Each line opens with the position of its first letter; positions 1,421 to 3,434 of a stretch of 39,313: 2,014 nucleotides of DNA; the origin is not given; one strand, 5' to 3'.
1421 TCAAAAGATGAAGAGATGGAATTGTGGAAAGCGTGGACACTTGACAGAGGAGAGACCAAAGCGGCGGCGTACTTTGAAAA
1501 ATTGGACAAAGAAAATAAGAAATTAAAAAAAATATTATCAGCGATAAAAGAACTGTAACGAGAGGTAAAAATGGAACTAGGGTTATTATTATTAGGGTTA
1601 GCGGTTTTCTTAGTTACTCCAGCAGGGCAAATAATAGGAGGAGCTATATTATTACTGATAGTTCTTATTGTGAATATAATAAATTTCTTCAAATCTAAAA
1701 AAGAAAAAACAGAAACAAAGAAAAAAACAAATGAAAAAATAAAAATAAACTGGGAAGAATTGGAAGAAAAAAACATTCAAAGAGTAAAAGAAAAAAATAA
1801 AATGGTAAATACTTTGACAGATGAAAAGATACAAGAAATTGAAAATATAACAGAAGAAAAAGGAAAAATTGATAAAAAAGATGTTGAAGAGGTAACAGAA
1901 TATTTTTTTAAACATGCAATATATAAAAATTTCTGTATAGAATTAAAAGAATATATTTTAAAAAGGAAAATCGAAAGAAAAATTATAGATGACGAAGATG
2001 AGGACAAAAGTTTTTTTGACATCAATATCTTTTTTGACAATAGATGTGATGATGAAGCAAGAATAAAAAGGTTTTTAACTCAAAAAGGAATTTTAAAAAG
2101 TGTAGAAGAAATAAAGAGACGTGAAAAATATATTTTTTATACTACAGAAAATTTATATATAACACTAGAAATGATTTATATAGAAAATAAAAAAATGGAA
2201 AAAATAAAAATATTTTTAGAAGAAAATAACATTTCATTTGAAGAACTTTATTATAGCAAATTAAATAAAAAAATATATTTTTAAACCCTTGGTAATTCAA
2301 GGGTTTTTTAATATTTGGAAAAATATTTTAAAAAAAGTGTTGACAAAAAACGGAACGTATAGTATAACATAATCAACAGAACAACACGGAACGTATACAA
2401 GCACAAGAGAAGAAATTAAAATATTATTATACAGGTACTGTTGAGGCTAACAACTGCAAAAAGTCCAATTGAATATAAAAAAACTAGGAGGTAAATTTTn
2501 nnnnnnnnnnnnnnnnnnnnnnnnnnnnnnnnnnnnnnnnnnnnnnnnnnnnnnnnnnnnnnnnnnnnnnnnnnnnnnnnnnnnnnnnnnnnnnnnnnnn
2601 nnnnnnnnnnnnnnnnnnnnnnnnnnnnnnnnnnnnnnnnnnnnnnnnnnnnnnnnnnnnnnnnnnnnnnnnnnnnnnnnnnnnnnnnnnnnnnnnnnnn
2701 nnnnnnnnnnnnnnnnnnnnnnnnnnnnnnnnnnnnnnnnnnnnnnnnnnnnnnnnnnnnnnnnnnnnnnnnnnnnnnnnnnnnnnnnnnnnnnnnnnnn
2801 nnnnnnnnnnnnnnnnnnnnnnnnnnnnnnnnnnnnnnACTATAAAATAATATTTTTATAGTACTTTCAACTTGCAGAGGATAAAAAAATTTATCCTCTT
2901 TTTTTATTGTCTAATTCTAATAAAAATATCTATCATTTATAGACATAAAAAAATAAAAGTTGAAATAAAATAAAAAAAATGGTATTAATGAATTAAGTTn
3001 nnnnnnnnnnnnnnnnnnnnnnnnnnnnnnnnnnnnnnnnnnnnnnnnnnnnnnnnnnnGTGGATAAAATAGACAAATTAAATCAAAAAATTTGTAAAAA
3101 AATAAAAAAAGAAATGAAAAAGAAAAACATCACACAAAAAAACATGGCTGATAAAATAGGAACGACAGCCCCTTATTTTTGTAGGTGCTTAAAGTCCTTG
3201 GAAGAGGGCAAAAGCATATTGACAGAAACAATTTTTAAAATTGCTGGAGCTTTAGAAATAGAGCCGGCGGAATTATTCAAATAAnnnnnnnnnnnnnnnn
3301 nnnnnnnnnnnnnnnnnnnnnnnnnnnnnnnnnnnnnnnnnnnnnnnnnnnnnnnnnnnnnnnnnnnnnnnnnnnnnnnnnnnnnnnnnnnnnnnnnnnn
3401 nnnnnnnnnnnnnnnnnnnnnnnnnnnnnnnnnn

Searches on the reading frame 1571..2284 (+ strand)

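Call 13: search_protein_families(library=phrogs, proteins=[window:1571-2284:+], max_evalue=0.001)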
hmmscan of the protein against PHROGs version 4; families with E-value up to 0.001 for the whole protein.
window:1571-2284:+ (237 aa): 0 families

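Call 41: search_protein_families(library=pfam, proteins=[window:1571-2284:+], max_evalue=0.01)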
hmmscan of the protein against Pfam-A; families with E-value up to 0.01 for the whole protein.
window:1571-2284:+ (237 aa): 2 families
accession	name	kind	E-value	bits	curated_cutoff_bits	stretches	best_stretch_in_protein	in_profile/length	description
PF20193.3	DUF6556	-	0.0028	18.3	28.1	1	24-89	36-100/113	Family of unknown function (DUF6556)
PF15206.11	FAM209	-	0.0062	16.6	27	0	28-86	44-101/149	FAM209 family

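Call 72: search_protein_families(library=ncbifam, proteins=[window:1571-2284:+], max_evalue=0.01)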
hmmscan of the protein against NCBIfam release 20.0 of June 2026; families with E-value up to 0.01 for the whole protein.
window:1571-2284:+ (237 aa): 2 families
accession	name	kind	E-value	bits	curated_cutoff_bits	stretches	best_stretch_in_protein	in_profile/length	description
NF045849.1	ICE_MMCAP2_0565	equivalog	0.0011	18.6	40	1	15-59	13-58/80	Mbov_0395 family pilin-like conjugal transfer protein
TIGR04402.2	mob_CxxC_CxxC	subfamily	0.0085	16.4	70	0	25-95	68-141/180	mobilome CxxCx(11)CxxC protein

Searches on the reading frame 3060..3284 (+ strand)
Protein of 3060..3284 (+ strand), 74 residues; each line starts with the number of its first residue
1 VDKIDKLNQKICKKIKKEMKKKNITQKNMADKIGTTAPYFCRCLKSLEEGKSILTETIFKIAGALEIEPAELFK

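Call 41: search_protein_families(library=pfam, proteins=[window:3060-3284:+], max_evalue=0.01)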
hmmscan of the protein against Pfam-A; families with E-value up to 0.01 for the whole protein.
window:3060-3284:+ (74 aa): 5 families
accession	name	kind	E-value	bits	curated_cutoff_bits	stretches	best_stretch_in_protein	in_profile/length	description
PF01381.28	HTH_3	-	1.5e-06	28.6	23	1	15-72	1-55/55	Helix-turn-helix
PF13443.12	HTH_26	-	1.4e-05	25.7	22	1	14-74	1-59/63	Cro/C1-type HTH DNA-binding domain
PF02376.21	CUT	-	9.2e-05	22.8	24.4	1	8-34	7-33/79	CUT domain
PF13545.12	HTH_Crp_2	-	0.0065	16.9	27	1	23-53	22-52/70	Crp-like helix-turn-helix domain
PF12844.13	HTH_19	-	0.0085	16.4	30.2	0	14-73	3-59/64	Helix-turn-helix domain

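Call 88: search_protein_families(library=phrogs, proteins=[window:3060-3284:+], max_evalue=0.01)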
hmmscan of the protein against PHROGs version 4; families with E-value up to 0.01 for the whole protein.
window:3060-3284:+ (74 aa): 14 families
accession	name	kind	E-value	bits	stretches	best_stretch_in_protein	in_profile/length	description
phrog_8522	-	DNA, RNA and nucleotide metabolism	5.9e-08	34.1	1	9-68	6-62/71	HTH DNA binding protein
phrog_3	-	transcription regulation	1.9e-06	28.9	1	4-74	82-147/430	transcriptional repressor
phrog_1468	-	transcription regulation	3.6e-06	27.5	1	8-69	5-62/67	transcriptional repressor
phrog_8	-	transcription regulation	4e-06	27.5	1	2-73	68-136/346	transcriptional regulator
phrog_4583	-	transcription regulation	5.1e-06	27.4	1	3-73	3-70/81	transcriptional repressor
phrog_4779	-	transcription regulation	0.0002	22.8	1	13-66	5-57/98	transcriptional regulator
phrog_7241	-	transcription regulation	0.00031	21.8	1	15-73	66-121/122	transcriptional regulator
phrog_1373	-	transcription regulation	0.0011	20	1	11-67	64-117/166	transcriptional regulator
phrog_2967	-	transcription regulation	0.0013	19.3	1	8-73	8-70/225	transcriptional regulator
phrog_2339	-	DNA, RNA and nucleotide metabolism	0.0014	19.6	1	6-46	21-61/98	HTH DNA binding protein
phrog_1728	-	transcription regulation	0.0018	18.3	1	9-46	2-39/380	transcriptional regulator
phrog_1337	-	DNA, RNA and nucleotide metabolism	0.0031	17.9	1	8-65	12-68/316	DNA binding protein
phrog_6831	-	transcription regulation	0.0066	17.4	0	12-46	7-41/68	transcriptional regulator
phrog_11451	-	transcription regulation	0.0095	17.3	0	9-44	4-39/98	CI-like repressor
